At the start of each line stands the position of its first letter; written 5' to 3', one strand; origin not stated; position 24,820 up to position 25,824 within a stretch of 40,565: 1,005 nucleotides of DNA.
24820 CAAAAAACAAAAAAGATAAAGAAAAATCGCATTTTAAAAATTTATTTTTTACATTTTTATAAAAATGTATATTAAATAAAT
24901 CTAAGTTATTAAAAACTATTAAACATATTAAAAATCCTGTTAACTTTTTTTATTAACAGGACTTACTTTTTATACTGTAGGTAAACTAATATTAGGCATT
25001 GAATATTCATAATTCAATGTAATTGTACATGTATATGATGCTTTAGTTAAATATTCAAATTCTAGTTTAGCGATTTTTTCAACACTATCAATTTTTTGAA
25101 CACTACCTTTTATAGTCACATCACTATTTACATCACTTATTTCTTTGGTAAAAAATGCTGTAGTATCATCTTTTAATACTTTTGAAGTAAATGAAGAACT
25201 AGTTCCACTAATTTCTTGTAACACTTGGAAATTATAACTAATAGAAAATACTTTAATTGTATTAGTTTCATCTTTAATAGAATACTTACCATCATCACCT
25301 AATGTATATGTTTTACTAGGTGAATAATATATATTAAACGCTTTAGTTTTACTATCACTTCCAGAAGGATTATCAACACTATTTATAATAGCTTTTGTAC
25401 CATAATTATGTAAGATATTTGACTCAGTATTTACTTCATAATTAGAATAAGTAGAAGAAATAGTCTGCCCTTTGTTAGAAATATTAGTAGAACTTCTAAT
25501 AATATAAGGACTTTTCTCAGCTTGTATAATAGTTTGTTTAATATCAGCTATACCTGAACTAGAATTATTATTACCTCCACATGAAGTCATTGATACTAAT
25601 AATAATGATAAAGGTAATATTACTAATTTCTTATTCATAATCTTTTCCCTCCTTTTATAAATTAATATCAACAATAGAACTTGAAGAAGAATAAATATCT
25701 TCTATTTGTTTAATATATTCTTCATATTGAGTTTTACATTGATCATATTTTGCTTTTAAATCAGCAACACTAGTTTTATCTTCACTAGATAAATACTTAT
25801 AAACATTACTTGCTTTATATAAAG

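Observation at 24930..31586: Divergent surface-protein locus with a pectate-lyase-like beta-helix lipoprotein, a 1019-aa GLUG protein and two orphan lipoproteins, but no transporter or catabolic genes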

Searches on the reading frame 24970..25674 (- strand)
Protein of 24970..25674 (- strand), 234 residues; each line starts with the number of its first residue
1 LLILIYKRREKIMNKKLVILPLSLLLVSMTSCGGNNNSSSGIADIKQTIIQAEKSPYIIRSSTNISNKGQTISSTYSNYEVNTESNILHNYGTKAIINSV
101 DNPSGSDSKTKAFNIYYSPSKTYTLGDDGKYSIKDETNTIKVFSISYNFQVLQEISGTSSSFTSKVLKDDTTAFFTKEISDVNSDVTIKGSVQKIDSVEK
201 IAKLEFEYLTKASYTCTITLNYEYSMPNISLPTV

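Call 3: search_protein_families(library=pfam, proteins=[window:24970-25674:-], max_evalue=0.1)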
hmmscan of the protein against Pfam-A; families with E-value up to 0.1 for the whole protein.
window:24970-25674:- (234 aa): 0 families

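Call 4: search_protein_families(library=ncbifam, proteins=[window:24970-25674:-], max_evalue=0.1)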
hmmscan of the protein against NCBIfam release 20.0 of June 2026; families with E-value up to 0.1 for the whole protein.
window:24970-25674:- (234 aa): 1 family
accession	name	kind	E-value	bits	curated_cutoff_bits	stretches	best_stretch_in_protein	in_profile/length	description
NF058647.1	lipo_LytA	equivalog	0.0041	17.3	110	1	15-60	2-35/107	acidic lipoprotein LytA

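Call 21: search_protein_families(library=pfam, proteins=[window:24970-25638:-], max_evalue=10)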
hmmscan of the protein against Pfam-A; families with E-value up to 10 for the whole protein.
window:24970-25638:- (222 aa): 1 family
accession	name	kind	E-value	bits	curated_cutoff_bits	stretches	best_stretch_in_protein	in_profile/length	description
PF20205.3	DUF6567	-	0.15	12.4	27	1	1-39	1-38/123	Family of unknown function (DUF6567)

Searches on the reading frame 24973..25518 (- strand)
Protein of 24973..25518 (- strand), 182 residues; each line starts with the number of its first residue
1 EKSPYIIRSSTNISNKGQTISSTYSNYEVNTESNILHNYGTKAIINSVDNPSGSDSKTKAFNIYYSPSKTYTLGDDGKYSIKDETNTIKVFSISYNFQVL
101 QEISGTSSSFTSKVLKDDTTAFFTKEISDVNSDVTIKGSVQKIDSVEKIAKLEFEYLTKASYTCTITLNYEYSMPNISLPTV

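Call 66: search_solved_structures(query=A7, max_evalue=10, show_alignments=1)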
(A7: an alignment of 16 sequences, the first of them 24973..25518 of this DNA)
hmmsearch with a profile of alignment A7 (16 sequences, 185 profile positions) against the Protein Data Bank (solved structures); distinct sequences matched with E-value up to 10: 1.
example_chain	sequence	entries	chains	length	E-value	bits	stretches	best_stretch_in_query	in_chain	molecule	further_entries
8xi2_W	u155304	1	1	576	1.1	12.5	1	17-95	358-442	Prp17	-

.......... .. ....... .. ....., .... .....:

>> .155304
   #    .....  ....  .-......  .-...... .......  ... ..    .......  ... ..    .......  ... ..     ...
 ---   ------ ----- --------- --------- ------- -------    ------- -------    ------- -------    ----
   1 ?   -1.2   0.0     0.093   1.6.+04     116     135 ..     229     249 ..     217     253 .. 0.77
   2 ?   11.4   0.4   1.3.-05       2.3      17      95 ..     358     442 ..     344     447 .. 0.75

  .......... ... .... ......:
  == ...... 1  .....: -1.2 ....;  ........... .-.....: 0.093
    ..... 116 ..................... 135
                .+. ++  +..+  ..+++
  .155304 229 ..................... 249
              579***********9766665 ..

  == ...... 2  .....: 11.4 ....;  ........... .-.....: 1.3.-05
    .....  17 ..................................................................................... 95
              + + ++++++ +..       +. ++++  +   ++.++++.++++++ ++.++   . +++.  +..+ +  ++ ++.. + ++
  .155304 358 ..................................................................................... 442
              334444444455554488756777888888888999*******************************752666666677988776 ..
